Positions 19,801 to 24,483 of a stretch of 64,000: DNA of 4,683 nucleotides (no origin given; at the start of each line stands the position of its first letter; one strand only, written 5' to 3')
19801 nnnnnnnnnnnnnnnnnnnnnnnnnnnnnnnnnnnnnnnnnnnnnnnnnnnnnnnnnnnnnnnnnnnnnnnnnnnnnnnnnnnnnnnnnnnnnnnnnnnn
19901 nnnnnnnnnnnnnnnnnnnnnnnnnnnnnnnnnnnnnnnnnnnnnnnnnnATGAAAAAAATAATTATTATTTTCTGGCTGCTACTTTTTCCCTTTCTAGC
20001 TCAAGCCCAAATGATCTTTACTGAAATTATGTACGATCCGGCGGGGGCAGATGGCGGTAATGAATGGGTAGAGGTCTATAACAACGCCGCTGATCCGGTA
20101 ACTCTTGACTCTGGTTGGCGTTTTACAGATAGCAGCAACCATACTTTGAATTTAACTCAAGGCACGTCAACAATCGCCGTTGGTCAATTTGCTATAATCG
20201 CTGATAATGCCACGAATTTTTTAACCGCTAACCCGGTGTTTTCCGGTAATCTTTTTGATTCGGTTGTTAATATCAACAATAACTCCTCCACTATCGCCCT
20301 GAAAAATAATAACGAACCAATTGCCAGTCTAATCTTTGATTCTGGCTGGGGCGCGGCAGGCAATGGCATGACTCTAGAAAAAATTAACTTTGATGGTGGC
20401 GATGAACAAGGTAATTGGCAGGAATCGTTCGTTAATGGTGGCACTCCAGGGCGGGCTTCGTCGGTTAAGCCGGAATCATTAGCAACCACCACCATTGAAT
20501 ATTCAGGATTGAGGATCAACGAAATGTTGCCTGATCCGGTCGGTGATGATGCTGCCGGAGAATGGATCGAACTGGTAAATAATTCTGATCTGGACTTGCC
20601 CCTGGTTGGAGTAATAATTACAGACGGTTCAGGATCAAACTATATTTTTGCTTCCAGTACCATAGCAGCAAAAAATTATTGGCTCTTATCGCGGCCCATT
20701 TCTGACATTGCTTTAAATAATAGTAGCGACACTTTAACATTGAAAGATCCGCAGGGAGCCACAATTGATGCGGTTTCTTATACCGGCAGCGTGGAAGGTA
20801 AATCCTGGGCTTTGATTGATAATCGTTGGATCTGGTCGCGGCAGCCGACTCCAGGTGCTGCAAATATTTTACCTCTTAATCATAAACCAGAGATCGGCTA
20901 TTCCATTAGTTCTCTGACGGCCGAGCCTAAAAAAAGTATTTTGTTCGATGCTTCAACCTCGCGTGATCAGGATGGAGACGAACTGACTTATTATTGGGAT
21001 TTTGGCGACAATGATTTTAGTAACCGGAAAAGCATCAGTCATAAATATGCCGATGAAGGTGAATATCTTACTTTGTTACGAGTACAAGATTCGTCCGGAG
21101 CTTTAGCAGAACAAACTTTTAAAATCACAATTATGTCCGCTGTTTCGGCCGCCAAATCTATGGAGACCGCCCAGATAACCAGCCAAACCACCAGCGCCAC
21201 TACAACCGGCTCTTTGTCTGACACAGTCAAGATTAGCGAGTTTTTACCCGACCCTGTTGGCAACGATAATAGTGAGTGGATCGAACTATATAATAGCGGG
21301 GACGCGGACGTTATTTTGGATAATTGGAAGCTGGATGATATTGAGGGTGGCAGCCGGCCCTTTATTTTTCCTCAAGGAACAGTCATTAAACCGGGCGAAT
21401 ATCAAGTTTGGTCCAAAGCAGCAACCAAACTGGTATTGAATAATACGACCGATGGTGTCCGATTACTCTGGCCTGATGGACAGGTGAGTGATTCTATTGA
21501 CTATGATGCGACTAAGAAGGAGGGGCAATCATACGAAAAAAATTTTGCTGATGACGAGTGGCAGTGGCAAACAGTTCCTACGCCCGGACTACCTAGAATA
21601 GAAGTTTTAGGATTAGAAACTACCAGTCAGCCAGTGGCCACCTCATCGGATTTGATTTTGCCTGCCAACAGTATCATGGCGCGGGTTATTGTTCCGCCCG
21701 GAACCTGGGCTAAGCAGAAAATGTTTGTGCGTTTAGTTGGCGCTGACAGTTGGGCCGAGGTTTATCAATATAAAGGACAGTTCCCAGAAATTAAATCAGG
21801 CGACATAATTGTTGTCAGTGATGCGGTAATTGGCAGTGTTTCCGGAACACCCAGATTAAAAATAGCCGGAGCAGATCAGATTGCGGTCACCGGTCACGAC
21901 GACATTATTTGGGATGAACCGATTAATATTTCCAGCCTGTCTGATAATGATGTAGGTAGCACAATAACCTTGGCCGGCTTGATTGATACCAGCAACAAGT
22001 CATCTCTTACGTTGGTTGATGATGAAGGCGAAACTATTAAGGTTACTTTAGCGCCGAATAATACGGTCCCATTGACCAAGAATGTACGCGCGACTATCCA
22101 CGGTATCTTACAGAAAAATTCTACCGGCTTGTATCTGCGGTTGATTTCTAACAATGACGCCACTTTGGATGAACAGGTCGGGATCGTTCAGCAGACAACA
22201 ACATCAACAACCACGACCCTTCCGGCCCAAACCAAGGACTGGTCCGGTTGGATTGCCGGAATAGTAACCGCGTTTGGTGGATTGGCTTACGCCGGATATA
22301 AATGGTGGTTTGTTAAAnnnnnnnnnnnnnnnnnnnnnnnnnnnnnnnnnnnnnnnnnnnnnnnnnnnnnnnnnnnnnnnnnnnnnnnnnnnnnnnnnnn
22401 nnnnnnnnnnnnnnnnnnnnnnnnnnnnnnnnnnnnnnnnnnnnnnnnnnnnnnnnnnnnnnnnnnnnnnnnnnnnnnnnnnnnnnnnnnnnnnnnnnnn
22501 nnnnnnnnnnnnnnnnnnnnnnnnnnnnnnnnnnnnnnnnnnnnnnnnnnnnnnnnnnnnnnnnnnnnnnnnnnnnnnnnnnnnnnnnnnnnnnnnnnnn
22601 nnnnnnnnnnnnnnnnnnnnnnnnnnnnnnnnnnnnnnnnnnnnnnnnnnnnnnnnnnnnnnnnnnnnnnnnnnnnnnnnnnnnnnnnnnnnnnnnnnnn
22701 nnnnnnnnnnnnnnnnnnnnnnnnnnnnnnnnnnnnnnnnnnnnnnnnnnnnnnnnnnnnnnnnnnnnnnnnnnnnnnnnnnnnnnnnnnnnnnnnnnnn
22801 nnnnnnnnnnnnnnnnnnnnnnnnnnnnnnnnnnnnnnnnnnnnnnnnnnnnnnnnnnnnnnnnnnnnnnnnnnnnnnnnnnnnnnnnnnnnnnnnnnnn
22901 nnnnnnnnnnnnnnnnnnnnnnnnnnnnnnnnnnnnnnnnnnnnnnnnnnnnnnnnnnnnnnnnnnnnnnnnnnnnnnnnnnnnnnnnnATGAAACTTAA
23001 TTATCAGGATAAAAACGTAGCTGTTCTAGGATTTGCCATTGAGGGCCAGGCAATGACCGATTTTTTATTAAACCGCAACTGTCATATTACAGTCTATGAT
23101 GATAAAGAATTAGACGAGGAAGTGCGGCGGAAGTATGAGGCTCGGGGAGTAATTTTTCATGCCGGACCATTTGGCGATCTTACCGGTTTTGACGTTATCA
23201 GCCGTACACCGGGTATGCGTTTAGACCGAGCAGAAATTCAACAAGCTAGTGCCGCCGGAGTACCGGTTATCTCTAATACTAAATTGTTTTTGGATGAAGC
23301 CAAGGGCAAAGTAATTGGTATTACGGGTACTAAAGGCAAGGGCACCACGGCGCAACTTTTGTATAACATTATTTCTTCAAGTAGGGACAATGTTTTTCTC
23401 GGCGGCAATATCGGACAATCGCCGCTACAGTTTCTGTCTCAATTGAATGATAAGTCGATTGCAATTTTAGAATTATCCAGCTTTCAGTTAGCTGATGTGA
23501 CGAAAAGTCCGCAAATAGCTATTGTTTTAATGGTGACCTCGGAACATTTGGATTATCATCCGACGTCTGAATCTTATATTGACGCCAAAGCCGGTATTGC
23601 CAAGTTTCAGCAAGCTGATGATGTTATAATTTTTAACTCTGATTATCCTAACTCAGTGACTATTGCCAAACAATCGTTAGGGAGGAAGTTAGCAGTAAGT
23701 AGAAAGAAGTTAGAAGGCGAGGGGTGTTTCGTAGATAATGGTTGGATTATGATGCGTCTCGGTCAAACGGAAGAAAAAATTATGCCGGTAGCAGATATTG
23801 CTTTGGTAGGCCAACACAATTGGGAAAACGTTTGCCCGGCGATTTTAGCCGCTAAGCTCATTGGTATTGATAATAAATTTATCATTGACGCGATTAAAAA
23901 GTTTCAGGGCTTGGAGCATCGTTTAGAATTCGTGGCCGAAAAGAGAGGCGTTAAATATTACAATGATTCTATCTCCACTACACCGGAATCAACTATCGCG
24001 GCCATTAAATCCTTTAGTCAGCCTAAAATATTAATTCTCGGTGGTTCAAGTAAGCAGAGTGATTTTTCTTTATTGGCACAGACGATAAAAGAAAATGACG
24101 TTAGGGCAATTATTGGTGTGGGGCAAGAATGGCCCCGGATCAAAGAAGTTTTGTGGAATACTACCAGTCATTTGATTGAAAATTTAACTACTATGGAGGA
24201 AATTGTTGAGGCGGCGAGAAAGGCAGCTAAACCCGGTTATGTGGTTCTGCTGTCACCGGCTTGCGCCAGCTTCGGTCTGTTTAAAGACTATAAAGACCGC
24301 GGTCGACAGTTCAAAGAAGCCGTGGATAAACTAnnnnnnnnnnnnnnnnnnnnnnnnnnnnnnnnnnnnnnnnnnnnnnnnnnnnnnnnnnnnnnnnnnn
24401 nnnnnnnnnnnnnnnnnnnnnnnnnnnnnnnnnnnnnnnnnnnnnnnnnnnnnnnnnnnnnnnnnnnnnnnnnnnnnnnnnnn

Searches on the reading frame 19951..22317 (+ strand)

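Call 66: search_protein_families(library=pfam, proteins=[window:19951-22317:+], max_evalue=0.001)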
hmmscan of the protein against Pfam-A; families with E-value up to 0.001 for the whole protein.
window:19951-22317:+ (789 aa): 3 families
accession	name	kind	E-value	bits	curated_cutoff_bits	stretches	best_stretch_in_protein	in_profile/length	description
PF00932.25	LTD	-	1.3e-47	161.1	34.3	3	424-518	6-107/109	Lamin Tail Domain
PF18911.6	PKD_4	-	2.9e-18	66.1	27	1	310-394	1-85/85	PKD domain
PF00801.26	PKD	-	1e-10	41.9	23.5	1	320-390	7-77/80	PKD domain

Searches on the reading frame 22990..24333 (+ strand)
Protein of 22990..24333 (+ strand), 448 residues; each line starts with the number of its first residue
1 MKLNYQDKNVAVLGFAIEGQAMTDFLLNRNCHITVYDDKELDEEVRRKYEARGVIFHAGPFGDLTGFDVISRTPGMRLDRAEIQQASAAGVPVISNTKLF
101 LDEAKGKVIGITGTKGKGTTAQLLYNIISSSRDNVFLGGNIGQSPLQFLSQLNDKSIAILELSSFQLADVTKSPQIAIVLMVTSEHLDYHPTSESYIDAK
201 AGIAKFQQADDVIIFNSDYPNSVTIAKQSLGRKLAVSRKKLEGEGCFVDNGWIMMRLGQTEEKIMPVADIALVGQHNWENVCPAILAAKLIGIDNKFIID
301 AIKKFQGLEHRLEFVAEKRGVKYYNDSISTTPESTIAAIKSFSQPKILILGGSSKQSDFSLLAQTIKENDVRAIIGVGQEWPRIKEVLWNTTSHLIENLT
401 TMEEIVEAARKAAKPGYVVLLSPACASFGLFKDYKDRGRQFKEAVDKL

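Call 66: search_protein_families(library=pfam, proteins=[window:22990-24333:+], max_evalue=0.001)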
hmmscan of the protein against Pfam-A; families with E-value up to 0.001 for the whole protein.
window:22990-24333:+ (448 aa): 3 families
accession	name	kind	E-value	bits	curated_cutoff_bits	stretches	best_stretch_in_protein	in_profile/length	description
PF08245.18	Mur_ligase_M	-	5.1e-23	82.5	24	1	111-288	1-200/200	Mur ligase middle domain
PF02875.26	Mur_ligase_C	-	2.8e-13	51.2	28.4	1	310-425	1-127/127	Mur ligase, glutamate ligase domain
PF21799.2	MurD-like_N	-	7.3e-09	36.2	27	1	8-94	1-87/88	Mur ligase MurD-like, N-terminal domain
